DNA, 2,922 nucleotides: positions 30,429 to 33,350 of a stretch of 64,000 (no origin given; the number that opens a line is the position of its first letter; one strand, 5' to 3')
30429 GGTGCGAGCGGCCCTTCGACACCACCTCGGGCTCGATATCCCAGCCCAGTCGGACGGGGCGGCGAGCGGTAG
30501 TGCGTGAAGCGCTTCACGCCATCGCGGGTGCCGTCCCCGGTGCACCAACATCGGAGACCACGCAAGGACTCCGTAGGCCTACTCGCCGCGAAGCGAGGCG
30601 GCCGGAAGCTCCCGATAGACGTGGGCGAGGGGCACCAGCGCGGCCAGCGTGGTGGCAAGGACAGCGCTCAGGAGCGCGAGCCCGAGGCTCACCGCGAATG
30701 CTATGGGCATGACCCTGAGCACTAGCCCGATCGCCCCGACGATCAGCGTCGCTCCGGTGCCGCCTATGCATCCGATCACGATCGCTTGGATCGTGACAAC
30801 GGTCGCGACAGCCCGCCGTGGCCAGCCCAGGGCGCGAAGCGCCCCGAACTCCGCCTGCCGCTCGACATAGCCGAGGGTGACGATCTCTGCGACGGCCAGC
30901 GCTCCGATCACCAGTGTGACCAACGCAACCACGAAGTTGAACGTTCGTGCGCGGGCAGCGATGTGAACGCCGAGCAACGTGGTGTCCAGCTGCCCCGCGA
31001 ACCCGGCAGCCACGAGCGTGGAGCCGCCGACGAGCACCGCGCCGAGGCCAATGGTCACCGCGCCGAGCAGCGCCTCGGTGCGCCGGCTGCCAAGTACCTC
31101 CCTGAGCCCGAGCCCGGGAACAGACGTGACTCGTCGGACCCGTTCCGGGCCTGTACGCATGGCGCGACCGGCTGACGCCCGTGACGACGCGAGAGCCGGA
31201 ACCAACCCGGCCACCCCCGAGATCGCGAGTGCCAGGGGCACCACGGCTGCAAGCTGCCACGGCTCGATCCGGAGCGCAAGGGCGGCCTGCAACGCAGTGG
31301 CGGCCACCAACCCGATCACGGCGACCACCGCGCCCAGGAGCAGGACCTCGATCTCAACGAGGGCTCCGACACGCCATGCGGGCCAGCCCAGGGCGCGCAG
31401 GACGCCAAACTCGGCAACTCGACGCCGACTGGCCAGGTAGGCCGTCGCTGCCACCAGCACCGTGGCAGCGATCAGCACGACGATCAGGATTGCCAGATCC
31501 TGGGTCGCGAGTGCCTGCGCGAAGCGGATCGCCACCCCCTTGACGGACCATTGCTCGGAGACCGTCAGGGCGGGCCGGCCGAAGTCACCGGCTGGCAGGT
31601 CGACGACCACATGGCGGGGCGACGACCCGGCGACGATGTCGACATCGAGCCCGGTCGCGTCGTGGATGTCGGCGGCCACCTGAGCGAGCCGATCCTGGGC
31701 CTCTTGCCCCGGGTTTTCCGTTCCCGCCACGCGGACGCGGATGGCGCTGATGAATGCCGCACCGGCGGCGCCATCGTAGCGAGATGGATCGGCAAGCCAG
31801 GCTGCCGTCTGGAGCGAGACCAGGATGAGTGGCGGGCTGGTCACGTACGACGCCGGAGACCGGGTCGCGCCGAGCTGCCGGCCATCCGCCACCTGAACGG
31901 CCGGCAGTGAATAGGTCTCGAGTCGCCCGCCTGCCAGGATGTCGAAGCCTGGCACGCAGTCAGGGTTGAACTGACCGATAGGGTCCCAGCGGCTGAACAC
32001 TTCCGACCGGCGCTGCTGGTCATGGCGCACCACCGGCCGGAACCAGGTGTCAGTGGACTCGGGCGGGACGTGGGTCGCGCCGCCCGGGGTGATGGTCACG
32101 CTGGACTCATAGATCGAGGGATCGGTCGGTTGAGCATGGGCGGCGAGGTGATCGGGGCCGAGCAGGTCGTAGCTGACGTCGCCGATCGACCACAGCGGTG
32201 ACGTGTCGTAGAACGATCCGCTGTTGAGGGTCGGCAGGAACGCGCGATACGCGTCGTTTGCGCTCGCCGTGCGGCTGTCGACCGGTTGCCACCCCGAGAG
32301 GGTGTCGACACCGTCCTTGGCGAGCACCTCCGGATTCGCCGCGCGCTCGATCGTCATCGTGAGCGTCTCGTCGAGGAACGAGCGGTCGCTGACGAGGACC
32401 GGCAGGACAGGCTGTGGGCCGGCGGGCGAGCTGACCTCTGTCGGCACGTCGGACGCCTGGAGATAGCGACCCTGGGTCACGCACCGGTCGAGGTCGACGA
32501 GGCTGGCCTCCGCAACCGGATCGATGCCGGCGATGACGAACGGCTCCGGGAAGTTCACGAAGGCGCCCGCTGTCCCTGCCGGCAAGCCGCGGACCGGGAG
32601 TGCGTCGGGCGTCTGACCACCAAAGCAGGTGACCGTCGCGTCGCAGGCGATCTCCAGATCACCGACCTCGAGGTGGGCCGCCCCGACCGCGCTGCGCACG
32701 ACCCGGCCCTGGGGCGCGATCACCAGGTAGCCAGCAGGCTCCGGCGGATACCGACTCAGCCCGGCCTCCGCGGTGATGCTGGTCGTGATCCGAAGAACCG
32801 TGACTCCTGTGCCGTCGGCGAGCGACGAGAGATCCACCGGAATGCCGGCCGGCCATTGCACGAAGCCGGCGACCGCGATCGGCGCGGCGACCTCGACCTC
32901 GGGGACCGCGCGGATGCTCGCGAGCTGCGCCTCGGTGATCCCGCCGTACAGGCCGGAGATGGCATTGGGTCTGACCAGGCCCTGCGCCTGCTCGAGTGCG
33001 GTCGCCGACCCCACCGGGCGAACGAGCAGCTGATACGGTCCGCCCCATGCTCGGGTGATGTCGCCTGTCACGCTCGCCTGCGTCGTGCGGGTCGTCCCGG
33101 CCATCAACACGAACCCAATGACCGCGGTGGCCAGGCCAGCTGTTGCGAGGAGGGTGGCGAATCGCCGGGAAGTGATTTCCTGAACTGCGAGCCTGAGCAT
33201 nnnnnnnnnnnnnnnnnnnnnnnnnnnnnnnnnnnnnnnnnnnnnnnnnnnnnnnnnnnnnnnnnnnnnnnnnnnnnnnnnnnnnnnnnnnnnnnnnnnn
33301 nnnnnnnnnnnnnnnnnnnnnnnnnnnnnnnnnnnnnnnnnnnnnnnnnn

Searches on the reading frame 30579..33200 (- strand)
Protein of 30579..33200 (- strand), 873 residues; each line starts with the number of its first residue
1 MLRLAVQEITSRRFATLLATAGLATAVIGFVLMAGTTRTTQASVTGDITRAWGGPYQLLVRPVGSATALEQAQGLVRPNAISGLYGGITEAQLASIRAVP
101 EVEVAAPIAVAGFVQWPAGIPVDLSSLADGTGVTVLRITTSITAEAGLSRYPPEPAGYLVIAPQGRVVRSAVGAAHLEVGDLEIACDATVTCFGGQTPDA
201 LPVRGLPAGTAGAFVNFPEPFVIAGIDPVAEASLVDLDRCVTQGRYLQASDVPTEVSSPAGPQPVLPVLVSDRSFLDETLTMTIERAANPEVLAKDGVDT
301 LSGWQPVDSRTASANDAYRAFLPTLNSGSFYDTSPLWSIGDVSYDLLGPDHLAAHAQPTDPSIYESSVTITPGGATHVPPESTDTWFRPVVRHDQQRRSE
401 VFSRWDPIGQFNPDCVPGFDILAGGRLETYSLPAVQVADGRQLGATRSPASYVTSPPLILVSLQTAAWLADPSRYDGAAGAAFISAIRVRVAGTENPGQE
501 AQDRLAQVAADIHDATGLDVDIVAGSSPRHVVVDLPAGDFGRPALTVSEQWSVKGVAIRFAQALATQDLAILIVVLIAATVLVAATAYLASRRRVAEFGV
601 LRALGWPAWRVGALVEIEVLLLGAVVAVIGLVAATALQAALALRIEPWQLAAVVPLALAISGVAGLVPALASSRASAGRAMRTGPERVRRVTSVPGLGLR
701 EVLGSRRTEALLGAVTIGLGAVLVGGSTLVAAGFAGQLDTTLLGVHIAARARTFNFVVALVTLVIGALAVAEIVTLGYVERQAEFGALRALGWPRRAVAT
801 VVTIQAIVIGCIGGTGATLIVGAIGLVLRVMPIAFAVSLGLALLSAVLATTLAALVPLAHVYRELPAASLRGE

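Call 53: search_protein_families(library=pfam, proteins=[window:30579-33200:-], max_evalue=0.001)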
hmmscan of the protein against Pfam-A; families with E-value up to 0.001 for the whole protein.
window:30579-33200:- (873 aa): 1 family
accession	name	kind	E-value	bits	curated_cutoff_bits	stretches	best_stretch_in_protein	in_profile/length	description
PF02687.27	FtsX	-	1.5e-14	54.5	25.5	2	570-675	2-118/120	FtsX-like permease C-terminal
